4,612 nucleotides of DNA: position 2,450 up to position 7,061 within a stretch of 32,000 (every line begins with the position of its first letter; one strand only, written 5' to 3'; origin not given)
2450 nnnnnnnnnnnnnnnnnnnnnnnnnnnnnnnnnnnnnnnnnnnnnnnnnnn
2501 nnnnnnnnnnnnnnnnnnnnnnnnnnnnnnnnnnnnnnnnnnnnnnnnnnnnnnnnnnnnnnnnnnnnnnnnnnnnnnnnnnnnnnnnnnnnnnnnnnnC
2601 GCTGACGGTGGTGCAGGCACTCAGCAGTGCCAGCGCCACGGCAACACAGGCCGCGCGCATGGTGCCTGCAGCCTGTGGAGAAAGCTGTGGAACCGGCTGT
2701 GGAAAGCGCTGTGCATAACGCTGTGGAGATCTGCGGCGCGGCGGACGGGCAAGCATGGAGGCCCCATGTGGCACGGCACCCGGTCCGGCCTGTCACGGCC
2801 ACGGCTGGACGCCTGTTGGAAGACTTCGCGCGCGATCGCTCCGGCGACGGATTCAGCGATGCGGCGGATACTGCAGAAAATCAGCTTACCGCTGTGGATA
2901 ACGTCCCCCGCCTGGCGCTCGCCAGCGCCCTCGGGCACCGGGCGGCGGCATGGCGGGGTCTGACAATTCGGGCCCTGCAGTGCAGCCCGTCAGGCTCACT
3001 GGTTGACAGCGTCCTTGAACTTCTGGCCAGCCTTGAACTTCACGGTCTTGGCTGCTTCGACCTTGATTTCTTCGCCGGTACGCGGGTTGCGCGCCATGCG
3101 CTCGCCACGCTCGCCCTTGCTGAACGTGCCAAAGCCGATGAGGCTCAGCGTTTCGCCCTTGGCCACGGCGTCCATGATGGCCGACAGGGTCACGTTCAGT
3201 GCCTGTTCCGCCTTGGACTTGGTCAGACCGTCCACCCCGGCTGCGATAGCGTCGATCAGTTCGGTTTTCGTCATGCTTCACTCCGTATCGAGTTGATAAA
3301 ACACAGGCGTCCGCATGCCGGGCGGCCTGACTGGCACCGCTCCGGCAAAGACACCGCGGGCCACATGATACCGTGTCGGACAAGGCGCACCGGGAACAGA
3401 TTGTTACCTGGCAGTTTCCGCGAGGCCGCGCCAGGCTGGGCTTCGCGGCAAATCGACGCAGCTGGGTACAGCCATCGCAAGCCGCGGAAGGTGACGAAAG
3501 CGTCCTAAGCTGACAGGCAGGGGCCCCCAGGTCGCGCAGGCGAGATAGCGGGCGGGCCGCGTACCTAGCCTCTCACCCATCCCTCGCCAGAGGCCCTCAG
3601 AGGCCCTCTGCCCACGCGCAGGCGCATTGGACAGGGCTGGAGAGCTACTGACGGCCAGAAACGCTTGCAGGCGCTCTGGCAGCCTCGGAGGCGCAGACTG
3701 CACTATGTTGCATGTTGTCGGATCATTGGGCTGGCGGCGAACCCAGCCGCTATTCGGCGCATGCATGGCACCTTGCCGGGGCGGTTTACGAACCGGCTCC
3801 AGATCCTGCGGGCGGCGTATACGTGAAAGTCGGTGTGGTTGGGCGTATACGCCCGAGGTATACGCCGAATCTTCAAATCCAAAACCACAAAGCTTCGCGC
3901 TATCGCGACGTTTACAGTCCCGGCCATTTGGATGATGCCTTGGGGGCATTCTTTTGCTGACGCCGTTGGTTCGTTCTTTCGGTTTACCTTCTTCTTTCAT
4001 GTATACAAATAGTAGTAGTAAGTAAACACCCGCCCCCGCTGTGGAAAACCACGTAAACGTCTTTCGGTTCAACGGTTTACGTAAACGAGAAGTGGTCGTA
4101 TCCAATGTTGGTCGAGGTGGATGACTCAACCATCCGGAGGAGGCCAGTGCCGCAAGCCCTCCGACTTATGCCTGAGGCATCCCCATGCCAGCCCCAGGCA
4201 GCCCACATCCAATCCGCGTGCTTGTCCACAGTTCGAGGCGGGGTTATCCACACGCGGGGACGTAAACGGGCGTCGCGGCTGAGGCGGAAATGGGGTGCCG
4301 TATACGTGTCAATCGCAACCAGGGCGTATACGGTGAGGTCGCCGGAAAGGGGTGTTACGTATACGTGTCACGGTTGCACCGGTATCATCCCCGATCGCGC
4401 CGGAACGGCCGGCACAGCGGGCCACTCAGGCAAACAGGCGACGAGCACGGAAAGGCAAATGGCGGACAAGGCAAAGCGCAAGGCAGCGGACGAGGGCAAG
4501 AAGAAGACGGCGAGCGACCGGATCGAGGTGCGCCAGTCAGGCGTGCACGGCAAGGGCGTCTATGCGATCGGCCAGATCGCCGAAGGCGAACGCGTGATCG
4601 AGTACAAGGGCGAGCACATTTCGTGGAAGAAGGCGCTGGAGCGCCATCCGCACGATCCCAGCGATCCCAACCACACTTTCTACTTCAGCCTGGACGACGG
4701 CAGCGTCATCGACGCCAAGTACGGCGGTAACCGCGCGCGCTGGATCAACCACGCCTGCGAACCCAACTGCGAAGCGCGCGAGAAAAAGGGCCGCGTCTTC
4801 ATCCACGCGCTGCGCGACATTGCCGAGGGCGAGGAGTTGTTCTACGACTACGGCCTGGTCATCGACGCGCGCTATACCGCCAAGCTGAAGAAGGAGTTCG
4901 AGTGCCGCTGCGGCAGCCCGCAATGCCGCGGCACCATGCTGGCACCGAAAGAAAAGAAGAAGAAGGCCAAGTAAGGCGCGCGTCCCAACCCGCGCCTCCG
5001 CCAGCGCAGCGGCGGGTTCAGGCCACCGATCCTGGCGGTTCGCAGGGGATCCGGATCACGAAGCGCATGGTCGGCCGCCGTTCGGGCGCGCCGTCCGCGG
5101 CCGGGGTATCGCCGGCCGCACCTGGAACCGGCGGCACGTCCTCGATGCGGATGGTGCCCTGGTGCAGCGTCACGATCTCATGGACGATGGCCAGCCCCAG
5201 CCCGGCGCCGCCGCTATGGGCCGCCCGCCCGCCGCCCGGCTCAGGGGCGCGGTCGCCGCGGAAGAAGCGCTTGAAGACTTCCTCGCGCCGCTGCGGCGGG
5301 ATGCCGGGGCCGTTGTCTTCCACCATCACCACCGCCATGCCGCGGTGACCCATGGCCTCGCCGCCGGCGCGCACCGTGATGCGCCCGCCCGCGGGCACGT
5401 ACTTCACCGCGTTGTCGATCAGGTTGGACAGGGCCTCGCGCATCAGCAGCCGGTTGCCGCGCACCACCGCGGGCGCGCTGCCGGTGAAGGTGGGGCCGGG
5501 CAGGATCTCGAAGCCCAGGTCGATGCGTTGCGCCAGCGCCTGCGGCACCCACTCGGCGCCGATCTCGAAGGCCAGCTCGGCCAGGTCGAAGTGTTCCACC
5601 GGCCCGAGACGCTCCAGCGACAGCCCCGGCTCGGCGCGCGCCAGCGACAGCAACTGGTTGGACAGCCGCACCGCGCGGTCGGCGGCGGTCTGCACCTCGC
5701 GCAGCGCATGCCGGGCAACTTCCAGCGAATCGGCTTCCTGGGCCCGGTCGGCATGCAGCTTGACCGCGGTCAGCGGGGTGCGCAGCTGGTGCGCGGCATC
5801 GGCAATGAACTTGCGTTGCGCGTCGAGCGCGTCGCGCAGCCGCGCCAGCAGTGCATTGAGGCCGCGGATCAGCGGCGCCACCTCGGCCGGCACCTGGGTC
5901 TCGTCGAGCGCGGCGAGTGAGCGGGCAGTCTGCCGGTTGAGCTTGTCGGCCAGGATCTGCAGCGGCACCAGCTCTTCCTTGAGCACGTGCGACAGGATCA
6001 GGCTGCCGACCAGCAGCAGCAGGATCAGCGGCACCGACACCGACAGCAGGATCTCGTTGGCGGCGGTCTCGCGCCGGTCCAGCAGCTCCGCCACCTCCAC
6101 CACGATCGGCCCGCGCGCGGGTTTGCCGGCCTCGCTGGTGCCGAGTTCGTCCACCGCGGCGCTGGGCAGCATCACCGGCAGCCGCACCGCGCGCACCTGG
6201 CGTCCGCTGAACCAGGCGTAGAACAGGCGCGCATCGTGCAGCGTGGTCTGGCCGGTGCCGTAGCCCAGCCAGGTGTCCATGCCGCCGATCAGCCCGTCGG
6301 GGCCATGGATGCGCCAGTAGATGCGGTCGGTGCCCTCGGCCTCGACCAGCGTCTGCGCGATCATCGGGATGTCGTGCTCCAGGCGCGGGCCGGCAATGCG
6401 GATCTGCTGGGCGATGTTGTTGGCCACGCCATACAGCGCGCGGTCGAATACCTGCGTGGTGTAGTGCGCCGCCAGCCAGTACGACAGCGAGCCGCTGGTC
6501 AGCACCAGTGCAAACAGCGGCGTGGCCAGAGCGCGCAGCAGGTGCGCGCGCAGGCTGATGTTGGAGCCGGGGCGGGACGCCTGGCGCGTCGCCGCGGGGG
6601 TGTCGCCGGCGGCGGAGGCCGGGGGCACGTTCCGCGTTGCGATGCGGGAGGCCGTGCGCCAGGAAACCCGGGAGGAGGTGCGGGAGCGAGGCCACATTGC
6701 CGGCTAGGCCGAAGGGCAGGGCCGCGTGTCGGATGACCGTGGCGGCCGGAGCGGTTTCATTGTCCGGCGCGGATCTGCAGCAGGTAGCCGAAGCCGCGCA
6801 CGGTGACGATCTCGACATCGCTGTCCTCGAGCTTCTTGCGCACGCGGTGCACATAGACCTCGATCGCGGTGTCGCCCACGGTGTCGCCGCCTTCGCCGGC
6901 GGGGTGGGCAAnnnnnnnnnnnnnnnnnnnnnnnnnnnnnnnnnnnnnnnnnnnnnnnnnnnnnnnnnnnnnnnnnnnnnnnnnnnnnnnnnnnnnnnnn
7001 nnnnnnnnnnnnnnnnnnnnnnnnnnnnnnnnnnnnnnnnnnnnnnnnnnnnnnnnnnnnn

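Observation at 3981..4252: Origin-like module: AT-rich tract, (TAG)3TAA trio run, G/C cluster, DnaA box, and two further tandem DnaA boxes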

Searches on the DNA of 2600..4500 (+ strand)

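Call 14: search_dna_similar(query=window:2600-4460:+, collection=plasmids, mode=distant)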
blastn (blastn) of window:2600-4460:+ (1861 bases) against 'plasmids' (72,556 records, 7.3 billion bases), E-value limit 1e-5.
Records with a match: 47; places in all: 50; records where one place covers at least 80% of the query: 0.
Best place of each record, by identity: 80-90% 10; 60-80% 37.
By first word of the organism name: Cupriavidus 20; Paraburkholderia 8; Burkholderia 7; Caballeronia 6; Mycetohabitans 5; Pseudomonas 1.
By predicted mobility (MOB-suite, as given by PLSDB): conjugative 18; non-mobilizable 16; mobilizable 13.
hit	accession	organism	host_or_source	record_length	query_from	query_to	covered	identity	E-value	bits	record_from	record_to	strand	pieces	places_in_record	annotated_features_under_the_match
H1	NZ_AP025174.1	Cupriavidus sp. P-10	-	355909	403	701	16%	83.6%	2e-82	315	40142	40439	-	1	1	HU family DNA-binding protein | hypothetical protein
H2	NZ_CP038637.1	Cupriavidus oxalaticus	whole organism,sewage sludge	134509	403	700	16%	81.5%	8e-75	290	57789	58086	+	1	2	HU family DNA-binding protein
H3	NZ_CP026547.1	Cupriavidus metallidurans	single cell,soil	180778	403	679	15%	84.1%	1e-78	302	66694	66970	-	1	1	HU family DNA-binding protein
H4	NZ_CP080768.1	Cupriavidus pinatubonensis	genomic assembly,soil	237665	397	677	15%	82.6%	9e-74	287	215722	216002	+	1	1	HU family DNA-binding protein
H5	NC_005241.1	Cupriavidus necator H16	-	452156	400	680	15%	81.5%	6e-70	273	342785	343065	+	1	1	HU family DNA-binding protein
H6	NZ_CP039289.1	Cupriavidus necator H16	single cell,sludge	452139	400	680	15%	81.5%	6e-70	273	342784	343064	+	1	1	HU family DNA-binding protein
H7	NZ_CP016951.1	Cupriavidus taiwanensis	Mimosa,single cell,nodules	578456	404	677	15%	83.2%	3e-74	288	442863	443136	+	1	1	HU family DNA-binding protein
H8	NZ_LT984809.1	Cupriavidus taiwanensis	-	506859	410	677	14%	83.6%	9e-74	286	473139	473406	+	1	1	HU family DNA-binding protein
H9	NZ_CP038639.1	Cupriavidus oxalaticus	whole organism,sewage sludge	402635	400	675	15%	80.4%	2e-64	255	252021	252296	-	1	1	HU family DNA-binding protein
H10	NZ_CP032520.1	Cupriavidus oxalaticus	cell culture,activated sludge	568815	400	675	15%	80.1%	7e-63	251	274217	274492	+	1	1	HU family DNA-binding protein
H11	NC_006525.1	Cupriavidus metallidurans CH34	-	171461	404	677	15%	79.2%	4e-59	238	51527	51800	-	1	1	none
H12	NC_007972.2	Cupriavidus metallidurans CH34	-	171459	404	677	15%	79.2%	4e-59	238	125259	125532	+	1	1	none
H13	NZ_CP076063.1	Cupriavidus sp. EM10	Pure-cultured cell,sewage water sludge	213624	403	676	15%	79.2%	4e-59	238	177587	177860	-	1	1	HU family DNA-binding protein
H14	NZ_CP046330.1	Cupriavidus metallidurans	sedimentation pond in a zinc factory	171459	404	677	15%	79.2%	4e-59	238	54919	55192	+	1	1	none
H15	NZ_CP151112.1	Cupriavidus metallidurans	-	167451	403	676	15%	79.2%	4e-59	238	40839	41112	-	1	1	HU family DNA-binding protein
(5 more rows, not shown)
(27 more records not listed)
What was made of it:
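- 2996..3274 (-): hupB (HU family DNA-binding protein), lying between the two DnaA-box clusters. Plasmid-borne homologues are annotated HU (call 14).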

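Call 69: search_dna_similar(query=window:3300-4460:+, collection=phages, mode=distant)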
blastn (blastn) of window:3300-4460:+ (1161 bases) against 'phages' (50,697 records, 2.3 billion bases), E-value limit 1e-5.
No match.
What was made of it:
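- Tried and rejected: 3300-4460 had no phage match (call 69).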

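Call 70: search_rna_families(source=window, start=2600, end=4500, threshold=evalue, max_evalue=1)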
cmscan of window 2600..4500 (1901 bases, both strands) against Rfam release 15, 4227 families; matches with E-value up to 1: 0.
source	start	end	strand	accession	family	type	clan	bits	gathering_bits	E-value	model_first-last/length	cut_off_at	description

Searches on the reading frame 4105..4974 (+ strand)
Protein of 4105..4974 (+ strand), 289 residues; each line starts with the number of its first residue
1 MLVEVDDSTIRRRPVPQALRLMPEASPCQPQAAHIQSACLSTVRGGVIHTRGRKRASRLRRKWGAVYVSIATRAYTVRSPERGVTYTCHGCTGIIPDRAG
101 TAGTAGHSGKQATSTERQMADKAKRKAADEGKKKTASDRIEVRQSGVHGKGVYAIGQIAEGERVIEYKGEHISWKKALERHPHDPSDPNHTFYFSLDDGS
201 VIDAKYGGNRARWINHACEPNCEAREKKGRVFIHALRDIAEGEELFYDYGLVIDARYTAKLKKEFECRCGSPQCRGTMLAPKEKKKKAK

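Call 8: search_protein_families(library=pfam, proteins=[window:4105-4974:+], max_evalue=0.01)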
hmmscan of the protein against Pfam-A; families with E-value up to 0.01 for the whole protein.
window:4105-4974:+ (289 aa): 1 family
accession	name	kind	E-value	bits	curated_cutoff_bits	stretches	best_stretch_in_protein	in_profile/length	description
PF00856.33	SET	-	9.5e-23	81.1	22.4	1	149-250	1-105/105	SET domain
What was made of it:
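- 4459..4974 (+): SET-domain protein gene, right-hand neighbour of the element. Pfam SET, 9.5e-23 (call 8).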

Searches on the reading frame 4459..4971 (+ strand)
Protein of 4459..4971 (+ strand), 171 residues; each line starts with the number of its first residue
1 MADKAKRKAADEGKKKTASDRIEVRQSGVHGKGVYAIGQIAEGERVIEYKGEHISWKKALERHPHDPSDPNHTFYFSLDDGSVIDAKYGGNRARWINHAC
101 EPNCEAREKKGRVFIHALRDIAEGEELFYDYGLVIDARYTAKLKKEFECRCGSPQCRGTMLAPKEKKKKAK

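Call 15: find_related_loci(query=window:4459-4971:+, collection=genome_contigs, flank=10000)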
Query window:4459-4971:+ (171 aa) in genome_contigs; peptide patterns used: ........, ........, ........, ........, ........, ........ (x = any residue, [..] = any of these).
600 stretches matched a pattern (row limit reached: there are more); 574 encode a relative of the query (tblastn E <= 1e-3); the best 80 are kept; 80 distinct loci.
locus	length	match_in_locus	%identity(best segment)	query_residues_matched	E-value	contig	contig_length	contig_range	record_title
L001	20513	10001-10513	97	1-171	7e-112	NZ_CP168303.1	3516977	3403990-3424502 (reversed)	Cupriavidus nantongensis strain HB4B5 chromosome 2, complete sequence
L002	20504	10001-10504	99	1-168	4e-112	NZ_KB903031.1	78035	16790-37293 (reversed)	Cupriavidus sp. UYPR2.512 A3A5DRAFT_scaffold_26.27, whole genome shotgun sequence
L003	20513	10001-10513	97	1-171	4e-111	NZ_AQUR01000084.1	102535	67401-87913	Cupriavidus neocaledonicus strain STM6070 A3AGDRAFT_scaffold_23.24_C, whole genome shotgun sequence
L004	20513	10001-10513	96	1-171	3e-111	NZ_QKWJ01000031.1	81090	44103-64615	Cupriavidus lacunae strain S23 Cupriavidus_S23_31, whole genome shotgun sequence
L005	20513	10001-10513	96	1-171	3e-111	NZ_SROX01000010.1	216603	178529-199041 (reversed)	Cupriavidus necator strain SHC 2-3 NODE_10_length_216603_cov_125.569206, whole genome shotgun sequence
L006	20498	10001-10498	93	1-169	3e-104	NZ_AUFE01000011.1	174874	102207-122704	Cupriavidus sp. amp6 K309DRAFT_scaffold00011.11_C, whole genome shotgun sequence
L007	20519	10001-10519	88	1-171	4e-101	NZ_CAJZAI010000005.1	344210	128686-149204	Cupriavidus laharis strain LMG 23992 isolate 1263a, whole genome shotgun sequence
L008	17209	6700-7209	88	1-169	1e-100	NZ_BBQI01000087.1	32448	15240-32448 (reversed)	Cupriavidus sp. D384, whole genome shotgun sequence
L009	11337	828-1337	88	1-169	9e-100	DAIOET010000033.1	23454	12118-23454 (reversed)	MAG TPA_asm: Cupriavidus sp. isolate CTOTU9896 NODE_506_length_23454_cov_13.348818, whole genome shotgun sequence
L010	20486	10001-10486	86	8-169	6e-97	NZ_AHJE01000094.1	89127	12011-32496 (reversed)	Cupriavidus basilensis OR16 contig094, whole genome shotgun sequence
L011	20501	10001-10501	86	1-164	3e-96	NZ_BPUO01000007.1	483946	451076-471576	Cupriavidus pauculus strain 19C6 sequence07, whole genome shotgun sequence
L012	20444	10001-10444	93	20-167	2e-94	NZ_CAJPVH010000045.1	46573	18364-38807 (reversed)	Cupriavidus campinensis strain LMG 19282 isolate LMG 19282, whole genome shotgun sequence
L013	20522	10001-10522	79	1-164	7e-92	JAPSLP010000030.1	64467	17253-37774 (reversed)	MAG: Cupriavidus sp. isolate RH59_bin.035 NODE_412_length_64467_cov_14.583214, whole genome shotgun sequence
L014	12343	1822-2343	78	1-167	1e-88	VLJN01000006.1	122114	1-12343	Cupriavidus gilardii J11 CupJ11_scaffold_13, whole genome shotgun sequence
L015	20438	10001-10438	79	20-165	1e-82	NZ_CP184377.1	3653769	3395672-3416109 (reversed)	Ralstonia sp. R-29 chromosome 1, complete sequence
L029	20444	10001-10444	75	18-165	5e-76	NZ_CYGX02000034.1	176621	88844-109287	Paraburkholderia ribeironis strain STM 7296, whole genome shotgun sequence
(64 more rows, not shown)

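Call 53: search_protein_families(library=pfam, proteins=[L029:1316-3283:+, L029:3749-5359:+, L029:5431-6576:+, L029:6896-7699:-, L029:7881-8594:+, L029:8668-9780:+, L015:6922-7980:-, L015:7904-8842:-, L015:8987-9346:-, L015:4009-6090:+], max_evalue=0.001)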
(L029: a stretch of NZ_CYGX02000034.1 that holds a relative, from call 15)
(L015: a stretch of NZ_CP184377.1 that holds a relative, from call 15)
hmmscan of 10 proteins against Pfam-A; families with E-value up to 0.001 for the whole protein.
L029:1316-3283:+ (655 aa): 3 families
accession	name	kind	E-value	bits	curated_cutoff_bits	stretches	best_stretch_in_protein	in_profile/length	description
PF01266.30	DAO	-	4.2e-38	132.2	27.9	1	257-622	2-352/353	FAD dependent oxidoreductase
PF05430.17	Methyltransf_30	-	3.2e-33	114.7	22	1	116-234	4-122/124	S-adenosyl-L-methionine-dependent methyltransferase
PF13450.12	NAD_binding_8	-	0.00067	20.3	21.9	0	259-290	1-32/68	NAD(P)-binding Rossmann-like domain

L029:3749-5359:+ (536 aa): 1 family
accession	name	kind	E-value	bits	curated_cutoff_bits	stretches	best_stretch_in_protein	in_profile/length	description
PF00999.27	Na_H_Exchanger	-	1.3e-30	107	26.2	1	165-495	9-342/375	Sodium/hydrogen exchanger, transmembrane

L029:5431-6576:+ (381 aa): 1 family
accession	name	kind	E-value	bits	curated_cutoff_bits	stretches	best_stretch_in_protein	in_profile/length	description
PF04107.18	GCS2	-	9.2e-57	193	21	1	24-301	1-290/291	Glutamate-cysteine ligase family 2(GCS2)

L029:6896-7699:- (267 aa): 0 families

L029:7881-8594:+ (237 aa): 2 families
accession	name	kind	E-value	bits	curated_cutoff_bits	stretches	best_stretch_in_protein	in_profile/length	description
PF00117.34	GATase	-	1.5e-16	61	22.8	1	46-188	41-180/190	Glutamine amidotransferase class-I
PF07722.19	Peptidase_C26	-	0.00028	21.1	20.5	0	74-107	96-129/219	Peptidase C26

L029:8668-9780:+ (370 aa): 1 family
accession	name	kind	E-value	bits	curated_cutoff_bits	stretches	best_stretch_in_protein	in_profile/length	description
PF00724.26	Oxidored_FMN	-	3.2e-61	207.9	27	1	4-340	2-339/342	NADH:flavin oxidoreductase / NADH oxidase family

L015:6922-7980:- (352 aa): 3 families
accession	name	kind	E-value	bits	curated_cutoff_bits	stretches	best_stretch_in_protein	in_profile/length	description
PF08546.17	ApbA_C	-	9.6e-28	97.5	22.7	1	224-344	2-123/125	Ketopantoate reductase PanE/ApbA C terminal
PF02558.23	ApbA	-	2.2e-26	92.7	22.2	1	32-196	2-148/150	Ketopantoate reductase PanE/ApbA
PF03807.23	F420_oxidored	-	3e-05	25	21.6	1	31-126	2-89/94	NADP oxidoreductase coenzyme F420-dependent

L015:7904-8842:- (312 aa): 1 family
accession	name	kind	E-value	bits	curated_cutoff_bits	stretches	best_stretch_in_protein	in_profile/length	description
PF10030.15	DUF2272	-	7e-23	81.9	27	1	167-308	41-190/191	Uncharacterized protein conserved in bacteria (DUF2272)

L015:8987-9346:- (119 aa): 2 families
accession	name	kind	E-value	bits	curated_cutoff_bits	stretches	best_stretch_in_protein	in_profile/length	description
PF00216.26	Bac_DNA_binding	-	2.8e-29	101.7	22.4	1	28-118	1-90/90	Bacterial DNA-binding protein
PF18291.6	HU-HIG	-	0.00013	22.4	26.2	1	25-118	29-119/125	HU domain fused to wHTH, Ig, or Glycine-rich motif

L015:4009-6090:+ (693 aa): 2 families
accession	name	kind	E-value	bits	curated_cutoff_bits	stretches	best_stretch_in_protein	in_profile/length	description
PF02872.23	5_nucleotid_C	-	1.7e-21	77.4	23.6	1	475-601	46-156/158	5'-nucleotidase, C-terminal domain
PF00149.33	Metallophos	-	4.3e-05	24.5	21.5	1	58-315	3-190/191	Calcineurin-like phosphoesterase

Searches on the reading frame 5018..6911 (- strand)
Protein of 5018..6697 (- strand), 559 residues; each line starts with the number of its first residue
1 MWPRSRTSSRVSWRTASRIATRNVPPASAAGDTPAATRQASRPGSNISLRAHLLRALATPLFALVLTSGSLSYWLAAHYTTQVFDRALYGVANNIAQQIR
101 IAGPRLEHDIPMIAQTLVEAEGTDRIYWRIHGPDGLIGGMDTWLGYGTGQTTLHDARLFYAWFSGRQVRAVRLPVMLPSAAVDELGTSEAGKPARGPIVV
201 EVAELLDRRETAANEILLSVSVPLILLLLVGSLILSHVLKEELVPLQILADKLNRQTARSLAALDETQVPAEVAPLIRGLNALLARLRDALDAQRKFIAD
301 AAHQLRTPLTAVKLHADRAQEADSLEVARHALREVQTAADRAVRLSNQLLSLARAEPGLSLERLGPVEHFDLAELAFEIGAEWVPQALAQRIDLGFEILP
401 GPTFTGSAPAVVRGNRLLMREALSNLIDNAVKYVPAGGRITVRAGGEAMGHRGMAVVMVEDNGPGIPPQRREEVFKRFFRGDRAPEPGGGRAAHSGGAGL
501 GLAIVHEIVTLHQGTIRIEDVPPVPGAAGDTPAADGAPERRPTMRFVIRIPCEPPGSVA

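Call 8: search_protein_families(library=pfam, proteins=[window:5018-6697:-, window:5241-6911:-], max_evalue=0.01)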
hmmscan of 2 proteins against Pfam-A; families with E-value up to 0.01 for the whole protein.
window:5018-6697:- (559 aa): 4 families
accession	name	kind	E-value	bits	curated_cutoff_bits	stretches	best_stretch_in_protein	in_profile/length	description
PF08521.16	2CSK_N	-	4.2e-26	92.1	23.2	1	61-216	1-140/140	Two-component sensor kinase N-terminal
PF02518.31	HATPase_c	-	3.4e-23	82.6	26.4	1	416-522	3-97/111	Histidine kinase-, DNA gyrase B-, and HSP90-like ATPase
PF00512.31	HisKA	-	2.5e-14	53.5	26.9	1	293-358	1-66/66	His Kinase A (phospho-acceptor) domain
PF13581.12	HATPase_c_2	-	0.0025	18.2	27.4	1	416-510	33-110/127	Histidine kinase-like ATPase domain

window:5241-6911:- (556 aa): 0 families
